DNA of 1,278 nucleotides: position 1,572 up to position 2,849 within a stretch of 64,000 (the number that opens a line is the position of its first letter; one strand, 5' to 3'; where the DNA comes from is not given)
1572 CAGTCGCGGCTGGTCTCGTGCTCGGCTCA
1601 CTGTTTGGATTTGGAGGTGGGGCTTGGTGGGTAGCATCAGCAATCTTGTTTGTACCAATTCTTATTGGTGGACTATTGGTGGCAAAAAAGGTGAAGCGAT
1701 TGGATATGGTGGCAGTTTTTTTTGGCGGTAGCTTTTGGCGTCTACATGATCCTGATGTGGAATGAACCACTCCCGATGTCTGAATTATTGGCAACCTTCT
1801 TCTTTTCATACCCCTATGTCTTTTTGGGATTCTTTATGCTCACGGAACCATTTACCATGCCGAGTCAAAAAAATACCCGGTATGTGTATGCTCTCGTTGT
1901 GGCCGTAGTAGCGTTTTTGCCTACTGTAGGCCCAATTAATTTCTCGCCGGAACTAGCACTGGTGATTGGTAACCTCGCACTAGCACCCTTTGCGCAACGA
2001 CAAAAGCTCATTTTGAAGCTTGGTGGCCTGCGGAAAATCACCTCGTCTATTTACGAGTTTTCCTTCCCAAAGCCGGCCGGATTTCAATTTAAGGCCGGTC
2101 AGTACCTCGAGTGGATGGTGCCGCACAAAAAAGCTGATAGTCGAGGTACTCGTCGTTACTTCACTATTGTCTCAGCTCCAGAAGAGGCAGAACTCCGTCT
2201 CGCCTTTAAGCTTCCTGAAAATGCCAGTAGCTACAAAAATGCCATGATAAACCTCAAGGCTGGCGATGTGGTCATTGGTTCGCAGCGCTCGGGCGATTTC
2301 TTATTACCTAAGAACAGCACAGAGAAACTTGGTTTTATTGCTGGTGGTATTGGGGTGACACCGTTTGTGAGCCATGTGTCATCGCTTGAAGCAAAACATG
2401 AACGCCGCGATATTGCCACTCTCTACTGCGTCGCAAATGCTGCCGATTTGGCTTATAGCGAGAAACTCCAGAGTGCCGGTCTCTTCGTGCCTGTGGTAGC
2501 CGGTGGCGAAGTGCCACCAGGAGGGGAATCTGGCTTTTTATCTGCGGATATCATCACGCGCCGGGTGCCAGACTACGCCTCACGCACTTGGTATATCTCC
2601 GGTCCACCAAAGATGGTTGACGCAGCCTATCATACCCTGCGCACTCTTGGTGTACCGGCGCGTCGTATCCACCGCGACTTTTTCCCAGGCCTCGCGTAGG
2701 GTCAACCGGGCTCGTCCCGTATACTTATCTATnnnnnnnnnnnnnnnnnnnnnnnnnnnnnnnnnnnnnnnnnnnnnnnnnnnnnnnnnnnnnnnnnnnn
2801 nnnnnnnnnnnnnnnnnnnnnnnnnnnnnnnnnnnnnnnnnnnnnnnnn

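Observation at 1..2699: Compact flavin-trafficking / transmembrane electron-transfer module: ApbE, FMN-binding protein and a membrane-FNR reductase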

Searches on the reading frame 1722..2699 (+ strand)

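Call 7: search_protein_families(library=pfam, proteins=[window:1722-2699:+], max_evalue=0.1)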
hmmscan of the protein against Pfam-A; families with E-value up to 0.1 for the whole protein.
window:1722-2699:+ (325 aa): 3 families
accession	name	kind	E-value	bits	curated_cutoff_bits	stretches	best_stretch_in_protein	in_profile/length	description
PF00175.26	NAD_binding_1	-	5.2e-08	34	22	1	205-302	1-107/109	Oxidoreductase NAD-binding domain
PF08030.17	NAD_binding_6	-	0.0013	19.2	22.2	1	202-240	3-45/156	Ferric reductase NAD binding domain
PF03116.20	NQR2_RnfD_RnfE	-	0.0092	15.8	27.7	1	23-66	218-261/296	NQR2, RnfD, RnfE family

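Call 8: search_protein_families(library=ncbifam, proteins=[window:1722-2699:+], max_evalue=0.1)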
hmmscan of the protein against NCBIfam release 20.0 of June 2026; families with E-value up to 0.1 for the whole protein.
window:1722-2699:+ (325 aa): 14 families
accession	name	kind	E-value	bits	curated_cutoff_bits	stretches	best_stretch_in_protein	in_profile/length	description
NF009805.0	PRK13289.1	equivalog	1.7e-21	76.6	432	1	121-321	183-392/399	NO-inducible flavohemoprotein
NF007964.0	PRK10684.1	equivalog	4.1e-19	68.7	383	1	107-321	21-237/333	NADH oxidoreductase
TIGR02160.1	PA_CoA_Oxy5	hypoth_equivalog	7e-16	58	420.8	2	116-250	24-159/352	1,2-phenylacetyl-CoA epoxidase subunit PaaE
NF045803.1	MethMoxFADbindMmoC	equivalog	6.4e-15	54.8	500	1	121-319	138-338/343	aromatic/alkene monooxygenase hydroxylase FAD-binding subunit MmoC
NF040810.1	BenC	equivalog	7.3e-15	54.9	430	1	112-319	121-328/333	benzoate 1,2-dioxygenase electron transfer component BenC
NF005963.0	PRK08051.1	equivalog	9.4e-12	44.7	230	1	100-321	8-230/233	NAD(P)H-flavin reductase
NF008822.0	PRK11872.1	equivalog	4.7e-09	35.7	402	1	121-319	135-333/341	anthranilate 1,2-dioxygenase electron transfer component AntC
NF058606.1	GlBtMonoRdsGbcB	equivalog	6.8e-09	35.1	500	1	110-321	30-247/362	glycine betaine monooxygenase reductase subunit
TIGR01941.1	nqrF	equivalog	1.2e-08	34.3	295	1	168-321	242-403/405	NADH:ubiquinone reductase (Na(+)-transporting) subunit F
NF052252.1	flav_redu_LuxG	exception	3.1e-06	26.5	340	1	104-305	9-212/232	flavin mononucleotide reductase LuxG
NF008178.0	PRK10926.1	equivalog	1.4e-05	24.5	390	1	104-250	13-156/248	ferredoxin--NADP(+) reductase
NF000796.0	PRK00054.1-1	equivalog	1.6e-05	24.3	224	1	169-308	61-191/254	dihydroorotate dehydrogenase electron transfer subunit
NF000797.0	PRK00054.1-2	equivalog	0.00028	20.2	270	1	104-259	23-173/267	dihydroorotate dehydrogenase electron transfer subunit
NF000798.0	PRK00054.1-3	equivalog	0.018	14.7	219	1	104-224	14-125/244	dihydroorotate dehydrogenase electron transfer subunit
